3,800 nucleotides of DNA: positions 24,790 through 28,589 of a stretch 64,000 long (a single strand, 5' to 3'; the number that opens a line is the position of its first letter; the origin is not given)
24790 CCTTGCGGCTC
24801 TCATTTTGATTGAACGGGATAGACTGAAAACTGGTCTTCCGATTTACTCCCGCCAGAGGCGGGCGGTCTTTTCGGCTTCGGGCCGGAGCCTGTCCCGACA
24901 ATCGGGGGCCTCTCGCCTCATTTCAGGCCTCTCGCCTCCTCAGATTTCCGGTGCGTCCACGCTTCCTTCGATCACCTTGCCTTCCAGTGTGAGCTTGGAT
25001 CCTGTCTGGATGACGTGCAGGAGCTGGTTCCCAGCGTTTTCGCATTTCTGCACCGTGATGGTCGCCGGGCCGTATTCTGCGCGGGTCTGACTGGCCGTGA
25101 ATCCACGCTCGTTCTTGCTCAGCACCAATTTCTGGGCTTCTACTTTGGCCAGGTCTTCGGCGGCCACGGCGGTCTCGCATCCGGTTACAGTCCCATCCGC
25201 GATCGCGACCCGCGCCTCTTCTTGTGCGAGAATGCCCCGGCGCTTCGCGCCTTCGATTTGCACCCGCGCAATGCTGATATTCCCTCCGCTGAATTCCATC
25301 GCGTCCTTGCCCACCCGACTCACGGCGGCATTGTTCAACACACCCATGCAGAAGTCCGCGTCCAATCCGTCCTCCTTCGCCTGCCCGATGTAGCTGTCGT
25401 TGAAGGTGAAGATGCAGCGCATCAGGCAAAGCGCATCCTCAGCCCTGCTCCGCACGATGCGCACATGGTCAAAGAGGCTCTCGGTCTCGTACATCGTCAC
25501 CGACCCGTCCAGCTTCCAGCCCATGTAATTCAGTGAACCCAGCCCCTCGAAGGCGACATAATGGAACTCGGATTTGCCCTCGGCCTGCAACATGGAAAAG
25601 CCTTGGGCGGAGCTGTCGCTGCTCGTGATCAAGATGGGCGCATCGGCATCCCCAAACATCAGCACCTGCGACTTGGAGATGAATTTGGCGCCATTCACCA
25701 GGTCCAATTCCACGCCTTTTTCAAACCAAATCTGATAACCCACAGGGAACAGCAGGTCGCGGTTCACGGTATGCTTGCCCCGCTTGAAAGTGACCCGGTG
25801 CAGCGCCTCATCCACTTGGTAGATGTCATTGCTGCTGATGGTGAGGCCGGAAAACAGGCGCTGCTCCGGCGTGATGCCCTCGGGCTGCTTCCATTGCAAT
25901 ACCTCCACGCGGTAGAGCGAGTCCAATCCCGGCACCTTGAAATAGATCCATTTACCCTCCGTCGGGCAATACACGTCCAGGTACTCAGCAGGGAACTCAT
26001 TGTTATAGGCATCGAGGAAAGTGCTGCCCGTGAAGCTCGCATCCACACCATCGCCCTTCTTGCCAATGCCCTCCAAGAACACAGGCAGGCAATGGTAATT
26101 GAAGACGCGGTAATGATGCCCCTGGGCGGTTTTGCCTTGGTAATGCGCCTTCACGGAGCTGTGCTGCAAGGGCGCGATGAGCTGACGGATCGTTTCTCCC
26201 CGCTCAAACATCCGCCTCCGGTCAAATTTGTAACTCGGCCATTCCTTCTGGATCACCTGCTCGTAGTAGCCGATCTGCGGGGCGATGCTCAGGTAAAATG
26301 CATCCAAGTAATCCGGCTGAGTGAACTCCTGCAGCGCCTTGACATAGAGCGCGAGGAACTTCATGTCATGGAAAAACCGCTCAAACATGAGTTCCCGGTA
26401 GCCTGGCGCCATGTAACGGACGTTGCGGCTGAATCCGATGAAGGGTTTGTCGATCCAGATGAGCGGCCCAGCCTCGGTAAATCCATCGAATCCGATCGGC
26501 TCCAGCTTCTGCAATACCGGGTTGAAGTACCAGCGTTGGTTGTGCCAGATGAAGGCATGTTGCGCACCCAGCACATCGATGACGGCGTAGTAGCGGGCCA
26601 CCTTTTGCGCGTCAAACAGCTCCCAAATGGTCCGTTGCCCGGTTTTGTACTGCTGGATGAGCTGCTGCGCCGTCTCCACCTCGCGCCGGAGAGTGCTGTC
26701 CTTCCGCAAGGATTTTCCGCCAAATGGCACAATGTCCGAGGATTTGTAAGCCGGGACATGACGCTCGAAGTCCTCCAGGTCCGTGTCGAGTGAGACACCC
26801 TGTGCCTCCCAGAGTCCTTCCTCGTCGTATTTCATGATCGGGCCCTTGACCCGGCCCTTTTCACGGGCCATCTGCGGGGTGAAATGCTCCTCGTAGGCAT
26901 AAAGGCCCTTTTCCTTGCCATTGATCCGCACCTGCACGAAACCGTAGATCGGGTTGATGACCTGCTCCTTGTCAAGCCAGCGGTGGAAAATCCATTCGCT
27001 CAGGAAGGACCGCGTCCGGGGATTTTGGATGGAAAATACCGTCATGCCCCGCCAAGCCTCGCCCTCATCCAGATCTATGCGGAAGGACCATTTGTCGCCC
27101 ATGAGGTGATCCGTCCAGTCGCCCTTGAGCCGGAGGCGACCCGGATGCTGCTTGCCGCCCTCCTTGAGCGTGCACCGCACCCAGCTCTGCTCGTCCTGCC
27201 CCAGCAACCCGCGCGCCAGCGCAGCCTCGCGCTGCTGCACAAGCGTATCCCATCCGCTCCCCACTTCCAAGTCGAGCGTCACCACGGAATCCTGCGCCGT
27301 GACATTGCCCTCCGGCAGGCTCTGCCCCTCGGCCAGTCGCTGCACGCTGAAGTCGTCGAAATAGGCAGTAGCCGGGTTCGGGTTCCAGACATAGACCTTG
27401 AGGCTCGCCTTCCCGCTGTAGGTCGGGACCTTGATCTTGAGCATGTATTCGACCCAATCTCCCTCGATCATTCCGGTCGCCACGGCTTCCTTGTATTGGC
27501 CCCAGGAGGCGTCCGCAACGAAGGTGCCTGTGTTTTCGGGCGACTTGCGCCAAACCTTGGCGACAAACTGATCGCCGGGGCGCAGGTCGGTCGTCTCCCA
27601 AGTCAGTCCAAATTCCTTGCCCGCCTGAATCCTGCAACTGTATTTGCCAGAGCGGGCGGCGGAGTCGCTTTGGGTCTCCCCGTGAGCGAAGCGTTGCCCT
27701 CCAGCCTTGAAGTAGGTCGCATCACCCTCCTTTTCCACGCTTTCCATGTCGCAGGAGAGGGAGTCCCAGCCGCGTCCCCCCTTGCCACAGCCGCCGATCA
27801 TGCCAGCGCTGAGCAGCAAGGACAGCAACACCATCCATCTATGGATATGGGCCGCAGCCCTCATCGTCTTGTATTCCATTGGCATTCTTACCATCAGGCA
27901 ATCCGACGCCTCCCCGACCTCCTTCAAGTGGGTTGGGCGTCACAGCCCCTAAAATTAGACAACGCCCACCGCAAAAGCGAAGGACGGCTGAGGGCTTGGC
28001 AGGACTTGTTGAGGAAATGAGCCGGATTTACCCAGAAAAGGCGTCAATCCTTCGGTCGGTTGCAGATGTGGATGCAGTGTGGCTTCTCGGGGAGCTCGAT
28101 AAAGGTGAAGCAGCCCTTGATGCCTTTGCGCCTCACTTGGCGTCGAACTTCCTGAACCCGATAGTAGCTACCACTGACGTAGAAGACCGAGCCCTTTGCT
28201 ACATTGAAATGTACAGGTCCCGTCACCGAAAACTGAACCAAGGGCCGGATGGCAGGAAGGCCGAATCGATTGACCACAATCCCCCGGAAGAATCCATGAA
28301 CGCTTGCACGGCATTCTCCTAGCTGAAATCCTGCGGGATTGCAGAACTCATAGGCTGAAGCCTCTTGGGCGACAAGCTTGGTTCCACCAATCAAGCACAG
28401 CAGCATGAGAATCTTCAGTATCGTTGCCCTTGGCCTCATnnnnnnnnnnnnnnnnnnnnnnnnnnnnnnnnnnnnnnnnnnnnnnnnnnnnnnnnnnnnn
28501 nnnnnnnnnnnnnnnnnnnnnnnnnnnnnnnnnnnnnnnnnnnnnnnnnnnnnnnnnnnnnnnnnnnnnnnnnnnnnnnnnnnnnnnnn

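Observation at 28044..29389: Calpain-like cysteine protease translationally coupled to a small secreted Cys-rich protein (candidate effector/immunity or protease/inhibitor pair)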

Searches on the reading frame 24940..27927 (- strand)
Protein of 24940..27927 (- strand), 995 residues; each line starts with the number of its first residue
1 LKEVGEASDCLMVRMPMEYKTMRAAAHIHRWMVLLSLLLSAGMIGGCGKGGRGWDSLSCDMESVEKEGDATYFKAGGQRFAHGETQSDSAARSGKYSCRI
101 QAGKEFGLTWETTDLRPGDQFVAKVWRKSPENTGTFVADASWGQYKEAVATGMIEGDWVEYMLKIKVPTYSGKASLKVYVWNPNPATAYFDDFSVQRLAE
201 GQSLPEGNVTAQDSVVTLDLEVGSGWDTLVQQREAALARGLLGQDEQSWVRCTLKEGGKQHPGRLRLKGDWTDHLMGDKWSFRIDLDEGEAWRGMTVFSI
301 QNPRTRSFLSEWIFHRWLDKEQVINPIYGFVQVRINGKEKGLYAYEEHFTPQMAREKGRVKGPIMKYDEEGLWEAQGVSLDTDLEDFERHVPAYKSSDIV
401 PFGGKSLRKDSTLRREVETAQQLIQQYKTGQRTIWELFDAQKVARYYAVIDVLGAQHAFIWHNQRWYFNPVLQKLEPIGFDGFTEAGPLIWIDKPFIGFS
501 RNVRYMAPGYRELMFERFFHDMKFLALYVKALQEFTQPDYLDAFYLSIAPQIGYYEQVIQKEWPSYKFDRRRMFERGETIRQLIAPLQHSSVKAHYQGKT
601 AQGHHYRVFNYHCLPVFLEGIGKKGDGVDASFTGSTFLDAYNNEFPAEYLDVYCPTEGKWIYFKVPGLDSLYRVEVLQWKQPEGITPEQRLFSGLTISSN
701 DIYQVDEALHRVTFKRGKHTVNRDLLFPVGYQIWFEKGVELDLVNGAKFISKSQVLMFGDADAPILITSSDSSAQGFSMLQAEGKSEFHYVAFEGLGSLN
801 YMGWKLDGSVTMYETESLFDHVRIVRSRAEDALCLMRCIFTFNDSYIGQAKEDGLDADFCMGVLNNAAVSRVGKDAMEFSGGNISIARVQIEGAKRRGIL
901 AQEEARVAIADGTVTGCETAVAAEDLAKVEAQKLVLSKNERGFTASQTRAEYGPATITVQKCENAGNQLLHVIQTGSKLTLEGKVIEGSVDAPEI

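Call 4: search_protein_families(library=pfam, proteins=[window:24940-27927:-], max_evalue=1)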
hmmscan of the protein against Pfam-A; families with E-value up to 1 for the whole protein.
window:24940-27927:- (995 aa): 2 families
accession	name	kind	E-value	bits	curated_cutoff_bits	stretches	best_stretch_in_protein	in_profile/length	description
PF08757.17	CotH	-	1.9e-06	28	23.8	1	265-536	1-264/322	CotH kinase protein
PF13229.12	Beta_helix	-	0.0025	17.9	25.9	1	840-984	11-156/158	Right handed beta helix region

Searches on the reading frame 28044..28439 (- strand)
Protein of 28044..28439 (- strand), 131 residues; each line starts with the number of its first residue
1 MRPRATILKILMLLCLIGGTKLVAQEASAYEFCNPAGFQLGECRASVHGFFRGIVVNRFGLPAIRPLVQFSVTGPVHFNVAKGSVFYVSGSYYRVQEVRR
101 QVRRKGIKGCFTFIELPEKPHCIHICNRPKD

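Call 4: search_protein_families(library=pfam, proteins=[window:28044-28439:-], max_evalue=1)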
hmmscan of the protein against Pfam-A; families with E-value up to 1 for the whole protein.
window:28044-28439:- (131 aa): 0 families

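Call 5: search_protein_families(library=ncbifam, proteins=[window:28044-28439:-], max_evalue=1)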
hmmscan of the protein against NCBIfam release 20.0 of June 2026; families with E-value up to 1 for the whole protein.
window:28044-28439:- (131 aa): 0 families

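Call 8: find_homologous_proteins(query=window:28044-28439:-, max_evalue=0.01)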
Query window:28044-28439:- (131 aa): 2 proteins with E <= 0.01 among 4 candidates.
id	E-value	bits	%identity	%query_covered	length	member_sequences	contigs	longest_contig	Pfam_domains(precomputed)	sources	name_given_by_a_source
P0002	1.0e-76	273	100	92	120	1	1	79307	-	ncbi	ncbi:MAG: hypothetical protein U0176_05640 [Bacteroidia bacterium]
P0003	6.3e-39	151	52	100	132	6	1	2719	-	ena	-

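Call 10: find_encoding_contigs(protein=P0003, flank=10000)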
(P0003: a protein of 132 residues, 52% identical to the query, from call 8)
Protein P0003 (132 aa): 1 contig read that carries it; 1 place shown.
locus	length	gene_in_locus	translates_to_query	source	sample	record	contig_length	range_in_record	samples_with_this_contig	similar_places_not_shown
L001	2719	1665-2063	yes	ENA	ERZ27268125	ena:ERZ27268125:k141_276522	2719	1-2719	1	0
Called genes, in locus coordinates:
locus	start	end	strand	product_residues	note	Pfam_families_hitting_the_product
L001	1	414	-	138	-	?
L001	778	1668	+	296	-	PF00648:Peptidase_C2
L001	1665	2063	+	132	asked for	-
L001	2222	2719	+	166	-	?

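Call 29: find_encoding_contigs(protein=P0002, flank=10000, max_places=2)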
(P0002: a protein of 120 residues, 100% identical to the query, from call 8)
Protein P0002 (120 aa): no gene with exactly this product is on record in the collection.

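Call 32: find_homologous_proteins(query=A2, max_evalue=0.01)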
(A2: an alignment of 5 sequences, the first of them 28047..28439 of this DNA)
Query A2 (5 sequences) (131 aa, profile of the alignment): 9 proteins with E <= 0.01 among 377 candidates.
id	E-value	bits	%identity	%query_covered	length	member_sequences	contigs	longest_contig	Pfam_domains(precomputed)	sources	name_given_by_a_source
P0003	2.5e-54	201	52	100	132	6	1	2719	-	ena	-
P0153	2.5e-52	194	35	96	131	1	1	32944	-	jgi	jgi:hypothetical protein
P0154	4.1e-50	187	30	98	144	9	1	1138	-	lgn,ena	-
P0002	9.1e-49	183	100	92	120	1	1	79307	-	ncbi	ncbi:MAG: hypothetical protein U0176_05640 [Bacteroidia bacterium]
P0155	8.4e-46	173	33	96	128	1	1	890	-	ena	-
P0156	1.6e-41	159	33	100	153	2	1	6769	-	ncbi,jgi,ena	jgi:hypothetical protein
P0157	9.1e-33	131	23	63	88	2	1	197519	-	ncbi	-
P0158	1.1e-31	127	31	99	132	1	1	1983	-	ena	-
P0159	1.9e-31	127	22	70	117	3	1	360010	-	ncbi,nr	ncbi:MAG: hypothetical protein IPN95_04985 [Bacteroidetes bacterium]|nr:hypothetical protein [Bacter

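Call 33: find_encoding_contigs(protein=P0159, flank=10000, max_places=2)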
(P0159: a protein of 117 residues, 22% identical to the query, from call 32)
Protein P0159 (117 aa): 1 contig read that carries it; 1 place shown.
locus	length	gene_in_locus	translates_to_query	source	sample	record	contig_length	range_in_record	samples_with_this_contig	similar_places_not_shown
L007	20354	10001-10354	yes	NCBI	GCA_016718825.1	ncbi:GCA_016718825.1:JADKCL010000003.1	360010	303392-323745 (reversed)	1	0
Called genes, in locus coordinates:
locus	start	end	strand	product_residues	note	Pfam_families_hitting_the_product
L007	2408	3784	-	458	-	PF05222:AlaDh_PNT_N, PF01262:AlaDh_PNT_C (weak)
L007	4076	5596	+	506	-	-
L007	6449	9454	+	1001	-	PF00933:Glyco_hydro_3, PF01915:Glyco_hydro_3_C, PF00144:Beta-lactamase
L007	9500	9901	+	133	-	-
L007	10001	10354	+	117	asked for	-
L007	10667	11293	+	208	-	-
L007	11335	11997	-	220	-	-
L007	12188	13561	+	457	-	-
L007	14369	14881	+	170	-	-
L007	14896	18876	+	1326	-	-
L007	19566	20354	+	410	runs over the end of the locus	PF01053:Cys_Met_Meta_PP, PF00155:Aminotran_1_2, PF01041:DegT_DnrJ_EryC1 (faint), PF00266:Aminotran_5 (weak)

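Call 34: find_encoding_contigs(protein=P0156, flank=6000, max_places=2)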
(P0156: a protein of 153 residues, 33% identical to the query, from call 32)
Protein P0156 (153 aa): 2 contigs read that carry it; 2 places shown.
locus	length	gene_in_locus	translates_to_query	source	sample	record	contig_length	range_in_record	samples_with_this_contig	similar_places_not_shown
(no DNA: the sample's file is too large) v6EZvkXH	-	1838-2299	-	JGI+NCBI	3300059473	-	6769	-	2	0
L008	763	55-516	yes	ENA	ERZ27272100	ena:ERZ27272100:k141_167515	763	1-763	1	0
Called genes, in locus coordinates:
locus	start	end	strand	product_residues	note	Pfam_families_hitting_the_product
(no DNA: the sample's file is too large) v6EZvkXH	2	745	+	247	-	?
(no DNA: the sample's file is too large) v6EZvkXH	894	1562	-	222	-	PF07719:TPR_2 (faint), PF13431:TPR_17 (faint), PF00515:TPR_1 (faint), PF13181:TPR_8 (faint), PF13424:TPR_12 (faint), PF13414:TPR_11 (weak), PF14559:TPR_19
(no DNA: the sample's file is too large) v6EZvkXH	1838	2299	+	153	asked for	-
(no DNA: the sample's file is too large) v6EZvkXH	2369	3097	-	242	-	-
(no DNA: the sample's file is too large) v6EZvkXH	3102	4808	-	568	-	PF12740:PETase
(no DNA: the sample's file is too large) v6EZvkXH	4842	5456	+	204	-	PF00254:FKBP_C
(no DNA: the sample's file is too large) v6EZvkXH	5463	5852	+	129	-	PF04480:DUF559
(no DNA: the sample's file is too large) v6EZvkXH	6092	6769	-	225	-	?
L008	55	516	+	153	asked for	-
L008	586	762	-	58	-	?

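Call 37: find_encoding_contigs(protein=P0154, flank=3000, max_places=4)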
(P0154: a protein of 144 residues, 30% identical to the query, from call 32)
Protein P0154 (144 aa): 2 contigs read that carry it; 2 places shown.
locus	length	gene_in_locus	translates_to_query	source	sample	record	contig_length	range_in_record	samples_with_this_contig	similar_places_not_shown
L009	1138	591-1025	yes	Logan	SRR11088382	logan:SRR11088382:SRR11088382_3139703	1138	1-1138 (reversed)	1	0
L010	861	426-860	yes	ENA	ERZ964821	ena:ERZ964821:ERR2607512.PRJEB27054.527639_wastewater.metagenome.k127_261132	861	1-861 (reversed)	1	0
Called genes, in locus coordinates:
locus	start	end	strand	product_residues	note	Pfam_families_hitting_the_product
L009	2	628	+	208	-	?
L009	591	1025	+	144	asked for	-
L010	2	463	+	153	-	?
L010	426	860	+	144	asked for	?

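Call 66: predict_structure(alignment_id=A5)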
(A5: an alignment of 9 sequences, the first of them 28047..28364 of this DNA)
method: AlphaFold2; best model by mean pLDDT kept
length: 106 residues; sequences in the alignment: 9
mean_pLDDT: 84.7   pTM: 0.75
mean pLDDT of the five models: 84.7, 84.2, 83.9, 80.4, 79.8
residues with pLDDT >= 90: 30; 70-90: 69; 50-70: 5; < 50: 2
segments of 3 or more residues with pLDDT < 50: none
pLDDT, mean of each block of 10 residues (from residue 1): 74 83 90 86 85 89 90 88 90 84 65
secondary structure, 60 per line:
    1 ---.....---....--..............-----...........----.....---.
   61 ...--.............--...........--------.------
elements in order: E4-8 E12-15 E18-31 E37-47 E52-56 E60-63 E66-78 E81-91

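Call 88: find_encoding_contigs(protein=P0158, flank=3000, max_places=2)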
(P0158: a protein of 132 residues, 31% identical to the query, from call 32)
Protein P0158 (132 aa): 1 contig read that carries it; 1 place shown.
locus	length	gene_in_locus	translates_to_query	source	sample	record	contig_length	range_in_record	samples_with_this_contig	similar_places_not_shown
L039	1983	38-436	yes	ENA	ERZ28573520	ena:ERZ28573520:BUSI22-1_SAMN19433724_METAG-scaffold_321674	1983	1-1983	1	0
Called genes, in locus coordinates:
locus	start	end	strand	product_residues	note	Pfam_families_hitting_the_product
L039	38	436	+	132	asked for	-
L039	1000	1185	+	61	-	-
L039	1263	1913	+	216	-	PF14335:DUF4391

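Call 90: fold_search(model_id=the predicted structure, library=pdb)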
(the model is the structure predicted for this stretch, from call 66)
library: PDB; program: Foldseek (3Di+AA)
matches with E <= 10: 527; with E <= 0.001: 0
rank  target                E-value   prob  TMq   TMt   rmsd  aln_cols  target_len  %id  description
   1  8hdr_A                1.8e-01  0.20  0.23  0.22  13.4       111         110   17  Cyanophage Pam3 neck (released 2023-02-01)
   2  9bln_Z                2.2e-01  0.23  0.23  0.13  13.0       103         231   21  The structure of human Pdcd4 bound to the 40S-eIF4A-eIF3-eIF1 complex (released 2024-09-04)
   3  9m8o_A                2.9e-01  0.12  0.21  0.15  15.4       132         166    8  Cryo-EM structure of bacteriophage NF5 baseplate (released 2025-12-17)
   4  9xps_B                4.6e-01  0.23  0.25  0.08  11.1        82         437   11  The neck structure of the Phage Phikz (released 2026-02-11)
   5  9m8o_C                4.6e-01  0.07  0.19  0.12  18.4       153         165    8  Cryo-EM structure of bacteriophage NF5 baseplate (released 2025-12-17)
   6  9q7q_w                4.8e-01  0.16  0.23  0.14  12.3       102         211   19  ABCE1-eRF1-RNC-AMD1C (released 2026-03-04)
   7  7kri_A                4.8e-01  0.08  0.20  0.18  10.9       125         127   14  FR6-bound SARS-CoV-2 Nsp9 RNA-replicase (released 2021-07-21)
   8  9m8o_D                5.1e-01  0.09  0.20  0.13  15.1       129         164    8  Cryo-EM structure of bacteriophage NF5 baseplate (released 2025-12-17)
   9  9ypo_DD               5.6e-01  0.14  0.24  0.14  13.2       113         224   20  GTPBP1*GCP*Phe-tRNA*ribosome in the open state, Structure IIa (released 2025-12-17)
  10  5lzs_DD               5.6e-01  0.14  0.23  0.13  13.1       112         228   20  Structure of the mammalian ribosomal elongation complex with aminoacyl-tRNA, eEF1A, and didemnin B (released 2016-11-30)
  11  7o7y_Ac               6.2e-01  0.14  0.23  0.14  12.8       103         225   21  Rabbit 80S ribosome stalled close to the mutated SARS-CoV-2 slippery site by a pseudoknot (high resolution) (released 2021-06-02)
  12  7olc_SD               6.6e-01  0.16  0.24  0.14  13.2        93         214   14  Thermophilic eukaryotic 80S ribosome at idle POST state (released 2022-01-26)
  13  5aj0_BD               6.9e-01  0.14  0.25  0.15  12.7       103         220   23  Cryo electron microscopy of actively translating human polysomes (POST state). (released 2015-05-20)
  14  6tba_3A               7.7e-01  0.15  0.22  0.22  10.0        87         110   16  Virion of native gene transfer agent (GTA) particle (released 2020-07-22)
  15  9gb5_G                7.7e-01  0.13  0.26  0.23  13.1       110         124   10  Contracted phiCD508 neck (released 2025-03-26)
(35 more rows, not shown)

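Call 92: search_protein_families(library=padloc, proteins=[window:28047-28439:-], max_evalue=0.01)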
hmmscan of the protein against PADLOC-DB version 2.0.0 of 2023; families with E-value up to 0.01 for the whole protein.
window:28047-28439:- (131 aa): 0 families
